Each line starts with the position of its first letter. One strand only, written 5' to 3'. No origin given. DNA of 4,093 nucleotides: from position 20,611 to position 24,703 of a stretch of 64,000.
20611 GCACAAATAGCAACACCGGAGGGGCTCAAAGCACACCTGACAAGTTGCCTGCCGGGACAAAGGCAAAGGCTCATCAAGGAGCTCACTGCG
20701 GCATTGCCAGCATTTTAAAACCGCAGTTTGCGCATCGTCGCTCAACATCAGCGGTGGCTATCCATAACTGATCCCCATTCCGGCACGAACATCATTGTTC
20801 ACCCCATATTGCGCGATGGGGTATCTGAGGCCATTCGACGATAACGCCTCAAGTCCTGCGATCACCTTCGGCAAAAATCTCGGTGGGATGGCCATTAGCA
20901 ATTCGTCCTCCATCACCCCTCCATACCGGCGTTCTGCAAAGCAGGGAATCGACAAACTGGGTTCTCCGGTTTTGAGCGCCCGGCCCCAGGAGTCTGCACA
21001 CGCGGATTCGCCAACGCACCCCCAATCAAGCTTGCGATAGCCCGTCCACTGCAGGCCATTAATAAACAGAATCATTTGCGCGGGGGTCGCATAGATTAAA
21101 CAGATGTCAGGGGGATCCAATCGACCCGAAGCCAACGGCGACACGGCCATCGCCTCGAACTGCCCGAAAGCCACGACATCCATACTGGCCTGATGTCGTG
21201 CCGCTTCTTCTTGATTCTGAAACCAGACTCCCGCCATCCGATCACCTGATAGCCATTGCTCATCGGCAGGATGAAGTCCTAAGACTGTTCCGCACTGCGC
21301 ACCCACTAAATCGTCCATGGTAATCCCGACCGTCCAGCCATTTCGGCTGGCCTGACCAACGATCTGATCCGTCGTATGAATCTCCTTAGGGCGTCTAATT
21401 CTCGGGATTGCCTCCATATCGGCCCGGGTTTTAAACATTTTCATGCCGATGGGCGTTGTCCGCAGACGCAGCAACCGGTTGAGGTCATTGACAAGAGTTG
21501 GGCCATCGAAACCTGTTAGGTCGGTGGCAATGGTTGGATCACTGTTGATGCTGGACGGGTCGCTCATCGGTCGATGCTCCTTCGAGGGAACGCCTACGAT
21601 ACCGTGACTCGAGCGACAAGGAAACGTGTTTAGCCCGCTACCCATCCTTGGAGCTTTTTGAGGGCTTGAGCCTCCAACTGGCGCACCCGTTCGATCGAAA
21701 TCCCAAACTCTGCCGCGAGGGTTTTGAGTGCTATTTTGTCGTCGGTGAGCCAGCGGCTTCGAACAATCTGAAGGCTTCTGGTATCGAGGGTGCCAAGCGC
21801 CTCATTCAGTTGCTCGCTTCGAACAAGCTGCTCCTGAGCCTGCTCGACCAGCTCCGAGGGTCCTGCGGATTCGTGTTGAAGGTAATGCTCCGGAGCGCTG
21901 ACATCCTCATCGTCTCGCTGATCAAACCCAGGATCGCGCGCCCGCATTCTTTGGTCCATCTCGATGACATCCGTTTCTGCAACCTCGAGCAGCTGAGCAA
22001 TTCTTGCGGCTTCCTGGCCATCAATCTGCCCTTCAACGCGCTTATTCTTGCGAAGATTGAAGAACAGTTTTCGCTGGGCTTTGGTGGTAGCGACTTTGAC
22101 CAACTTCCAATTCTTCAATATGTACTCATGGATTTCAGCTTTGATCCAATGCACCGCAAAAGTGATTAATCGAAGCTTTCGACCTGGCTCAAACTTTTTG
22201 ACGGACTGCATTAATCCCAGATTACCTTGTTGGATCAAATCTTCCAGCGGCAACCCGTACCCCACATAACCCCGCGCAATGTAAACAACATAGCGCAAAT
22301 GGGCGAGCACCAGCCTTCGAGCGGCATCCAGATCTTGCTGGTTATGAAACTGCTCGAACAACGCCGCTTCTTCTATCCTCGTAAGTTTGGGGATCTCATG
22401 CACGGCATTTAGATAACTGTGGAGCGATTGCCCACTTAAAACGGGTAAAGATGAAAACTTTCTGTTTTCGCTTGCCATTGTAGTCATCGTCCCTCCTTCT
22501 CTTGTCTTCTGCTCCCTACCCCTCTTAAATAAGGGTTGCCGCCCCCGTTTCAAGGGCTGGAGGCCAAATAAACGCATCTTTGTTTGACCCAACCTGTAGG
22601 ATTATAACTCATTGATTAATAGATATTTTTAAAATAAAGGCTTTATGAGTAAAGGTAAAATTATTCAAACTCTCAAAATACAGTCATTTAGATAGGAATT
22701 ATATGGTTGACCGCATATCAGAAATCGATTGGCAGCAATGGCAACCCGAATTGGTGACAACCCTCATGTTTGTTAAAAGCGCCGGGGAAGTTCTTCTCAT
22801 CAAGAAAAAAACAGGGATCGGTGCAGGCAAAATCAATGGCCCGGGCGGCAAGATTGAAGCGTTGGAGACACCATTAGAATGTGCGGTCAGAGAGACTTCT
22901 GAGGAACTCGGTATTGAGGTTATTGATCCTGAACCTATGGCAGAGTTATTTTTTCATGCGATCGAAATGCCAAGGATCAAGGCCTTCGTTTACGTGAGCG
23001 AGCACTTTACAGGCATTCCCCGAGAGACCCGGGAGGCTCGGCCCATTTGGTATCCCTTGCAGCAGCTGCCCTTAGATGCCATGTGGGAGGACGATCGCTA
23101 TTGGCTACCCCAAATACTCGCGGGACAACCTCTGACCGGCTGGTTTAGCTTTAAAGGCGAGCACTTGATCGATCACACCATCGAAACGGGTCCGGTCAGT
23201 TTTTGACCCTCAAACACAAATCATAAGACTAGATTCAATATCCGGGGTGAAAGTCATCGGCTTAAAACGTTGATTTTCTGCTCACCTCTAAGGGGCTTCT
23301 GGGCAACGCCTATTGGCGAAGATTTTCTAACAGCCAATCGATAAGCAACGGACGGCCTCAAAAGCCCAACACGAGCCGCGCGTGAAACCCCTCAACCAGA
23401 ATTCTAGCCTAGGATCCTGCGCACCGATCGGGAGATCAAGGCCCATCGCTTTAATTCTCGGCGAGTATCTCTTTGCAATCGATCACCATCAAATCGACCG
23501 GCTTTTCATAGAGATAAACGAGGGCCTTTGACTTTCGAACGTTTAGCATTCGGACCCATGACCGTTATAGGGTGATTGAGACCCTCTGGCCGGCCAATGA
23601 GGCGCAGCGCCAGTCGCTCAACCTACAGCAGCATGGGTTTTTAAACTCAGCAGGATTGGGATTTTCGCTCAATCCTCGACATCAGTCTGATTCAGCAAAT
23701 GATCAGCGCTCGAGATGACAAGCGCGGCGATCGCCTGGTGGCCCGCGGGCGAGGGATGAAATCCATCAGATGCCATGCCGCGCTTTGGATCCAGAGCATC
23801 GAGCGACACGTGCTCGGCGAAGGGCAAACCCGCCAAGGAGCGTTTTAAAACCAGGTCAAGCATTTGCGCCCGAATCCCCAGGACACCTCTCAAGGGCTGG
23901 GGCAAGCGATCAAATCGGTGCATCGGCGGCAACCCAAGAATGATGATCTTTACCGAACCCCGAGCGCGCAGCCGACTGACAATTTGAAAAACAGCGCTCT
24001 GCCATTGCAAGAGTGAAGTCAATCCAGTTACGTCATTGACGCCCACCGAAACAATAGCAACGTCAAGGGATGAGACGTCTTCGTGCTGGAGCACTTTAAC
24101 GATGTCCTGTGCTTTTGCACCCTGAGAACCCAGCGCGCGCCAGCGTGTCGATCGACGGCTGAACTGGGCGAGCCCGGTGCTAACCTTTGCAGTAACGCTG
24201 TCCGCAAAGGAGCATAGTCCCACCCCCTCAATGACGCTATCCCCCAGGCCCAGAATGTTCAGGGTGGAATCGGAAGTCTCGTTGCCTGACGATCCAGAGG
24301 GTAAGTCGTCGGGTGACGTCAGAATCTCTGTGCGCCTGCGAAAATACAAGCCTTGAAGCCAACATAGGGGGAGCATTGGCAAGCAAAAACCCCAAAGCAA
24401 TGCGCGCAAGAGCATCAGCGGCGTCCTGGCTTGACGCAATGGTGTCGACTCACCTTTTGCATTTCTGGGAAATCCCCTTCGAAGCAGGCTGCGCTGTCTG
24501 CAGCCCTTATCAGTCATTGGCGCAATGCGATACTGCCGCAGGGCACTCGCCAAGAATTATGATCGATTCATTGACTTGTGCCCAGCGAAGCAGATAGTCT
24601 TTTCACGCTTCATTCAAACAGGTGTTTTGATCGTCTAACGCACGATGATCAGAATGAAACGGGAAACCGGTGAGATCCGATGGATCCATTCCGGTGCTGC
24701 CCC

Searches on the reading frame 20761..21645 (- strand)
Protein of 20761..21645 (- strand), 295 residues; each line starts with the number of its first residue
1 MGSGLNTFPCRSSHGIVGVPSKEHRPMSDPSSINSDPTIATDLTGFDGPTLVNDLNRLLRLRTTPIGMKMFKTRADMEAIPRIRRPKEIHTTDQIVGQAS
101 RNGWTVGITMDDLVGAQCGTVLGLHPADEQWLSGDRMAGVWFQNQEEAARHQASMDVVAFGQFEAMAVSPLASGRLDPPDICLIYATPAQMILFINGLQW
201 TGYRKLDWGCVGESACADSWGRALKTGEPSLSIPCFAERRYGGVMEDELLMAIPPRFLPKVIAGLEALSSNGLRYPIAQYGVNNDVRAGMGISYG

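Call 30: search_protein_families(library=pfam, proteins=[window:20761-21645:-], max_evalue=0.00001)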
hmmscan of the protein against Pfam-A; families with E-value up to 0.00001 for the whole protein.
window:20761-21645:- (295 aa): 1 family
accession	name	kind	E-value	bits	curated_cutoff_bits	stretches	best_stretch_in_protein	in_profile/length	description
PF02596.20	DUF169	-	1.7e-40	139.6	27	1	55-263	2-208/209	Uncharacterised ArCR, COG2043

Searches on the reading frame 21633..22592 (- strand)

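Call 30: search_protein_families(library=pfam, proteins=[window:21633-22592:-], max_evalue=0.00001)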
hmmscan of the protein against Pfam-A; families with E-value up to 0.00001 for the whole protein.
window:21633-22592:- (320 aa): 2 families
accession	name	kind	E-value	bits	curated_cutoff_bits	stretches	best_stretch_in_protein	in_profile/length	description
PF04542.20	Sigma70_r2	-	7.7e-17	61.3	24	1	94-163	1-70/71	Sigma-70 region 2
PF04545.22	Sigma70_r4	-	3.5e-11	42.9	24.1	1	265-315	1-49/50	Sigma-70, region 4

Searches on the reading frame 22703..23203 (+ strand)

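Call 30: search_protein_families(library=pfam, proteins=[window:22703-23203:+], max_evalue=0.00001)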
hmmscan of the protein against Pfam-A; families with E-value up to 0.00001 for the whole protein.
window:22703-23203:+ (167 aa): 1 family
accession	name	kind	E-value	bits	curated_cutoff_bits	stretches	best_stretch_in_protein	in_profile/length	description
PF00293.34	NUDIX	-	1.6e-15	57.8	21.1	1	24-137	11-133/134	NUDIX domain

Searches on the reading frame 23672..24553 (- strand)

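Call 30: search_protein_families(library=pfam, proteins=[window:23672-24553:-], max_evalue=0.00001)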
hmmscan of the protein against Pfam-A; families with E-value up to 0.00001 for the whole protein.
window:23672-24553:- (294 aa): 2 families
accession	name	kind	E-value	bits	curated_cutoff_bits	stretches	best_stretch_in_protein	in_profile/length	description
PF13472.12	Lipase_GDSL_2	-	8.4e-17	62.7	32.9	1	103-274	2-178/178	GDSL-like Lipase/Acylhydrolase family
PF00657.28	Lipase_GDSL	-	1e-08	36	23.6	1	100-278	1-207/208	GDSL-like Lipase/Acylhydrolase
